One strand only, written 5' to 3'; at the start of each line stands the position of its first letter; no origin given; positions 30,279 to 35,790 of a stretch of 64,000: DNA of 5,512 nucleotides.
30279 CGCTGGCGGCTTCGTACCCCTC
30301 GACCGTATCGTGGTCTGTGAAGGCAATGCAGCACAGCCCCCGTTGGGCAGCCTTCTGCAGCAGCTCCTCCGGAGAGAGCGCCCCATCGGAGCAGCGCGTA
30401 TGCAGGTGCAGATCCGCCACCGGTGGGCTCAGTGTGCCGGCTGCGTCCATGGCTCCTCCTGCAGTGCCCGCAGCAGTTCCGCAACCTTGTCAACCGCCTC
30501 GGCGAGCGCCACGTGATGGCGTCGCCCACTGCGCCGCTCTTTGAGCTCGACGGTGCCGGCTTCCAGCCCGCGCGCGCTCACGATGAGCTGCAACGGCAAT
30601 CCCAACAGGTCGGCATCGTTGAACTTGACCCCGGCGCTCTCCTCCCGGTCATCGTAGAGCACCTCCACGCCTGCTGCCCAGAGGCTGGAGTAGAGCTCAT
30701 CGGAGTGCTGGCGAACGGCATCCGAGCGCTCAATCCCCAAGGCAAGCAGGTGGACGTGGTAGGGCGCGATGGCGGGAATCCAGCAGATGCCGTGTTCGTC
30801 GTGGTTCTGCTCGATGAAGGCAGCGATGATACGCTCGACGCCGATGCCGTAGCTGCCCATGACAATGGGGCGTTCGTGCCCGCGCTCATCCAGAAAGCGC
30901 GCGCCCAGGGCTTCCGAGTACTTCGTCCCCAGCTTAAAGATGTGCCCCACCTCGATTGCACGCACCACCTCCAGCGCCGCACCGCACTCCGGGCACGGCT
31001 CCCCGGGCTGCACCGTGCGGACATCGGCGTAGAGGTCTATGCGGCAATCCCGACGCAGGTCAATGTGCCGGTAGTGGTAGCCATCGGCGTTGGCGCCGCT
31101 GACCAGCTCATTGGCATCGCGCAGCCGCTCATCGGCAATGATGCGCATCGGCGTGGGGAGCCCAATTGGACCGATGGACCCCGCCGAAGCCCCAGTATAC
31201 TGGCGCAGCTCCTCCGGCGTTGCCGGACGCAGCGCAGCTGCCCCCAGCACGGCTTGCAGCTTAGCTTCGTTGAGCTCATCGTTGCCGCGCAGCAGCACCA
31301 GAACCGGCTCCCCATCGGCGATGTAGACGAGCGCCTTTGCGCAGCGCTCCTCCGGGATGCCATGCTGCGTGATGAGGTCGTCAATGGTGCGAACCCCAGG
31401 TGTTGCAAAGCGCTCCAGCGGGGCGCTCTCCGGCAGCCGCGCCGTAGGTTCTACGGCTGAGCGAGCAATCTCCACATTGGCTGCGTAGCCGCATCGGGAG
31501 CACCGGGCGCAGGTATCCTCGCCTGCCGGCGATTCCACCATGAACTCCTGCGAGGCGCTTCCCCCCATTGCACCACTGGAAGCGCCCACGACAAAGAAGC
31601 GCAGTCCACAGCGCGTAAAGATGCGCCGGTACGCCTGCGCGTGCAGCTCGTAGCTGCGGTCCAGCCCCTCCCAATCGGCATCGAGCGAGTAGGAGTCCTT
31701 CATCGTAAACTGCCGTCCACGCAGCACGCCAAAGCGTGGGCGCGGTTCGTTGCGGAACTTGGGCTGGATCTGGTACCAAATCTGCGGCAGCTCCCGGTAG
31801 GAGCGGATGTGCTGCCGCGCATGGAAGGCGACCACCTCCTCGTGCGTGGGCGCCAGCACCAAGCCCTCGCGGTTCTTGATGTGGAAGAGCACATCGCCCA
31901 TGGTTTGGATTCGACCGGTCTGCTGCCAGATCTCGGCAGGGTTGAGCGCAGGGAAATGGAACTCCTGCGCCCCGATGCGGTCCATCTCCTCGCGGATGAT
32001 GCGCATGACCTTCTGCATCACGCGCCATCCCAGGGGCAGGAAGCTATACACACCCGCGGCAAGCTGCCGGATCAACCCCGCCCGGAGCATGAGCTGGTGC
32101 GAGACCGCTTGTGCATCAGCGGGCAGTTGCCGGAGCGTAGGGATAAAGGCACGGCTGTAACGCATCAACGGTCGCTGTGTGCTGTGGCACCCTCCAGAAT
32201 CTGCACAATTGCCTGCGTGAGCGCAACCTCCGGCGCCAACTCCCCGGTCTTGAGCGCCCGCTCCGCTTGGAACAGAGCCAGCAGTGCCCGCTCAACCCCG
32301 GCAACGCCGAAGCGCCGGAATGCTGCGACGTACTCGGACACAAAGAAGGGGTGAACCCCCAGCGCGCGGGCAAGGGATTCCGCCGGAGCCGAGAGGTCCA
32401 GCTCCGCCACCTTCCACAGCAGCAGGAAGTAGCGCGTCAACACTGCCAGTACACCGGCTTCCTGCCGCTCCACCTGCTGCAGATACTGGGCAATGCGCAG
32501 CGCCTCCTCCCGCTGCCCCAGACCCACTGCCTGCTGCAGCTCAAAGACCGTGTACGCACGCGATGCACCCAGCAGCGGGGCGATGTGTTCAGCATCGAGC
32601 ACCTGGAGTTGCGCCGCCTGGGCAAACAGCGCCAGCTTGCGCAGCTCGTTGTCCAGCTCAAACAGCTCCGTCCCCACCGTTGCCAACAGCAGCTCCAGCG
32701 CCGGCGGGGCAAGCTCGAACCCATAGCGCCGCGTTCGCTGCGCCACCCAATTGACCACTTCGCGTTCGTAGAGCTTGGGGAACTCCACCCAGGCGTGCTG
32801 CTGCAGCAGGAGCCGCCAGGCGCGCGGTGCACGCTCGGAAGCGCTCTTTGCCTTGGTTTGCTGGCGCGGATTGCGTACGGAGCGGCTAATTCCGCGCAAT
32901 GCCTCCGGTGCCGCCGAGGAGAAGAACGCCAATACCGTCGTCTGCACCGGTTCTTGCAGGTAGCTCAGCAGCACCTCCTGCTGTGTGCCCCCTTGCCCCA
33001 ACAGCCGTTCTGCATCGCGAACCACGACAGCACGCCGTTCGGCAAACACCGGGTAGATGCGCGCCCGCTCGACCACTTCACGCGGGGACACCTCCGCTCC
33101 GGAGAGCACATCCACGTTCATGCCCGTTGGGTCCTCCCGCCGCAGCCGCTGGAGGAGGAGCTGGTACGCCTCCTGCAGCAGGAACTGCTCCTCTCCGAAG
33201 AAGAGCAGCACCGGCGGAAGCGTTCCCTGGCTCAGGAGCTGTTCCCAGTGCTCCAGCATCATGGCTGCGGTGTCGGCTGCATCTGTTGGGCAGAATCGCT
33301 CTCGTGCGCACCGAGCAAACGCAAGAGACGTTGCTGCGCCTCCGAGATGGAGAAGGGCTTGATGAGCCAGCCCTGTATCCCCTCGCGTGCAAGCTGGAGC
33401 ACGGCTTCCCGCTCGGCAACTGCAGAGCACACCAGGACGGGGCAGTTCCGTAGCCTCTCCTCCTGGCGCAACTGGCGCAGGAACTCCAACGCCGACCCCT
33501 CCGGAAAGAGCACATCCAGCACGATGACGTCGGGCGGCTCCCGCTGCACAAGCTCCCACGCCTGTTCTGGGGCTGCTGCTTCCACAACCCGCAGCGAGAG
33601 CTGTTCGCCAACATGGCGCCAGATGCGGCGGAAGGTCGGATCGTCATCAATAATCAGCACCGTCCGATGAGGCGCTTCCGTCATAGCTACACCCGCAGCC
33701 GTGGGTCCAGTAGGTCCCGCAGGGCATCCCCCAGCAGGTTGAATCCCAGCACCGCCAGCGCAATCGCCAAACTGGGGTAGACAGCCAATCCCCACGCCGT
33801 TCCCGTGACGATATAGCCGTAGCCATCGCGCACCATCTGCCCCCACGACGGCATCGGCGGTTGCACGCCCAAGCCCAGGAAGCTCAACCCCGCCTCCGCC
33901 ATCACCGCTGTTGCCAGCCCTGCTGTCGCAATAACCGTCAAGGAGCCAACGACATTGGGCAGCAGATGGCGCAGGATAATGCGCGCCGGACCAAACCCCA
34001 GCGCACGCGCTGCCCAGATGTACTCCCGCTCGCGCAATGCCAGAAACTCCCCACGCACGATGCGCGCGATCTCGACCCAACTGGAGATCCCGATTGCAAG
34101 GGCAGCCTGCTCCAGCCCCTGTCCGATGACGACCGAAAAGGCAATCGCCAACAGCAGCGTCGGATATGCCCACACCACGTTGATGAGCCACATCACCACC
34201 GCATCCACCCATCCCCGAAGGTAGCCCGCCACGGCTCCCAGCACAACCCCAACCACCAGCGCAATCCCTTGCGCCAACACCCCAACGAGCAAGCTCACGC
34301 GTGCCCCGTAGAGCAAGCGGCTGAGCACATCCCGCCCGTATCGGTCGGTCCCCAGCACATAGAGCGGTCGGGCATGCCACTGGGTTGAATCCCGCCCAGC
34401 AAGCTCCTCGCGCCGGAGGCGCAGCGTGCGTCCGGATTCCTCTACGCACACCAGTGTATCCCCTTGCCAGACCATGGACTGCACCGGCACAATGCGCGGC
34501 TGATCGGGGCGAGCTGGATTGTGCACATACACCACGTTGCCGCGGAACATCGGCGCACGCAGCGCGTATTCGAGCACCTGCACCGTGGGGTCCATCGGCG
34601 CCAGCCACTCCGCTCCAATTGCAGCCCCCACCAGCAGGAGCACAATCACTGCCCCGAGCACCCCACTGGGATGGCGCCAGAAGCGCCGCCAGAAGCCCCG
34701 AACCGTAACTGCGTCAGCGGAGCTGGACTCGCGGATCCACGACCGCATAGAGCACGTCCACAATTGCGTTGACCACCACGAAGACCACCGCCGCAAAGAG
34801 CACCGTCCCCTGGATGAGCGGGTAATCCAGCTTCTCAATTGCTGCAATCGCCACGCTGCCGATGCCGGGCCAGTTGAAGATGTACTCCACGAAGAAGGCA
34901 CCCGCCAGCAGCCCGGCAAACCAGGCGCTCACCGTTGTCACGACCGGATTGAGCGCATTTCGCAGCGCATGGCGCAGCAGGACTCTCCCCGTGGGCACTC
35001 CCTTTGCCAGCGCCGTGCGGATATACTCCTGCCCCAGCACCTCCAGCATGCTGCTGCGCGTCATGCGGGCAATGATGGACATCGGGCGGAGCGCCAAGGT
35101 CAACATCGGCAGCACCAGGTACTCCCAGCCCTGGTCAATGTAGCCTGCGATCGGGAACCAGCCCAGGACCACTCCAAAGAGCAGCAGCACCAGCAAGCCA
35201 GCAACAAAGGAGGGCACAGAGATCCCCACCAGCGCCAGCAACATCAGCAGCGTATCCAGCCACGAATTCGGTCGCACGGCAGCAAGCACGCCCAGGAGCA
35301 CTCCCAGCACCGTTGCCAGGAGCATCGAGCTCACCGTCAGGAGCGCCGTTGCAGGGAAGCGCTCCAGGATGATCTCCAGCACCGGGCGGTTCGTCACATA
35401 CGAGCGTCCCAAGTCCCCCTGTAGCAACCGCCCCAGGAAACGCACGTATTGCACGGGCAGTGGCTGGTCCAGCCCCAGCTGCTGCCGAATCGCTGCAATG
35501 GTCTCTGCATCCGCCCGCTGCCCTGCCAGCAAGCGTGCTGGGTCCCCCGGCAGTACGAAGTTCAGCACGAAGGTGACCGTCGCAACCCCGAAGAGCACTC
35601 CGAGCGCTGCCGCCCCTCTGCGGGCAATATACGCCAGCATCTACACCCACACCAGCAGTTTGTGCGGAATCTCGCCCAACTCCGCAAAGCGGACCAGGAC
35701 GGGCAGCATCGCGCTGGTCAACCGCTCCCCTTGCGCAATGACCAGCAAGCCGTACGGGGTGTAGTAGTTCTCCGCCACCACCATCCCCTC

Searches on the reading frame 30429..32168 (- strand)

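Call 60: search_protein_families(library=pfam, proteins=[window:30429-32168:-], max_evalue=0.000001)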
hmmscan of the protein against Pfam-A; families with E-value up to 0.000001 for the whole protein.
window:30429-32168:- (579 aa): 3 families
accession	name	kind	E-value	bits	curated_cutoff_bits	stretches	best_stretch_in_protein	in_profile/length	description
PF00587.30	tRNA-synt_2b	-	2.2e-29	103.2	29.3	1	97-455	5-179/179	tRNA synthetase class II core domain (G, H, P, S and T)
PF04073.20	tRNA_edit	-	5.9e-28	97.9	25.5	1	256-367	1-114/123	Aminoacyl-tRNA editing domain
PF03129.25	HGTP_anticodon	-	9.5e-19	67.8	21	1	480-564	10-93/94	Anticodon binding domain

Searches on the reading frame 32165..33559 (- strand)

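Call 60: search_protein_families(library=pfam, proteins=[window:32165-33559:-], max_evalue=0.000001)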
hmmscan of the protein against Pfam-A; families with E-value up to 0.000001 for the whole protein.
window:32165-33559:- (464 aa): 2 families
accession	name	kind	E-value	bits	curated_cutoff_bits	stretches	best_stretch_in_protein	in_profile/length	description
PF21694.2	DNA_pol3_delta_C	-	1.8e-16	60.7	27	1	337-453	3-120/121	DNA polymerase III delta subunit, C-terminal domain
PF06144.19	DNA_pol3_delta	-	1.4e-08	35.2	21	1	119-215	2-101/124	DNA polymerase III, delta subunit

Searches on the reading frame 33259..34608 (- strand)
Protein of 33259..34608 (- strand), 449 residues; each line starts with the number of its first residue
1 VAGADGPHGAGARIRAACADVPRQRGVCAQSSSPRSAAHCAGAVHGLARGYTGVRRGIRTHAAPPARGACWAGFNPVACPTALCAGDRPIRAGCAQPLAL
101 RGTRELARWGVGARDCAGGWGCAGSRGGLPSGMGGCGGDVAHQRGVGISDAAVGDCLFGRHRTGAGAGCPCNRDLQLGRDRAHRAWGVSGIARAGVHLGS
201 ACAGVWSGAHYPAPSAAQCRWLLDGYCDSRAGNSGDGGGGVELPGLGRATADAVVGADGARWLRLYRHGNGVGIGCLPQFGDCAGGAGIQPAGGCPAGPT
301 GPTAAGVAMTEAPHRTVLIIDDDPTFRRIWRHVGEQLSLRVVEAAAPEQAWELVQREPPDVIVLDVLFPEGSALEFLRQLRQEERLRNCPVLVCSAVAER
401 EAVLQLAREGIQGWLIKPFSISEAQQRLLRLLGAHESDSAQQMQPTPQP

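Call 60: search_protein_families(library=pfam, proteins=[window:33259-34608:-], max_evalue=0.000001)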
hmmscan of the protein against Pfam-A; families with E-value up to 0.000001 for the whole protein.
window:33259-34608:- (449 aa): 1 family
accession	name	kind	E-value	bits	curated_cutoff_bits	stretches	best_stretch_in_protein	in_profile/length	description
PF00072.30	Response_reg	-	1.4e-20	74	30.2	1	317-427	1-109/111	Response regulator receiver domain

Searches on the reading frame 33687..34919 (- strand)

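Call 60: search_protein_families(library=pfam, proteins=[window:33687-34919:-], max_evalue=0.000001)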
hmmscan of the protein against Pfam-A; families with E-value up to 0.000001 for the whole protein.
window:33687-34919:- (410 aa): 2 families
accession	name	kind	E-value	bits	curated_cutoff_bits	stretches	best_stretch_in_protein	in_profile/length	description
PF00528.27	BPD_transp_1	-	3.1e-29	102.5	26.4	1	224-409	1-183/184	Binding-protein-dependent transport system inner membrane component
PF12911.12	OppC_N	-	2.3e-11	43.8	23.9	1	75-123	5-53/53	N-terminal TM domain of oligopeptide transport permease C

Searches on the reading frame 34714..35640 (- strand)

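Call 60: search_protein_families(library=pfam, proteins=[window:34714-35640:-], max_evalue=0.000001)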
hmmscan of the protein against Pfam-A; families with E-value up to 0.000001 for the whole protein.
window:34714-35640:- (308 aa): 2 families
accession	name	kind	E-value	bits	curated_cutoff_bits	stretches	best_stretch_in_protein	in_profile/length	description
PF00528.27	BPD_transp_1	-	4e-41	141.2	26.4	1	113-305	1-182/184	Binding-protein-dependent transport system inner membrane component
PF19300.4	BPD_transp_1_N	-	1.6e-21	77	23.8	1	1-102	1-114/114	Binding-prot-dependent transport system membrane comp, N-term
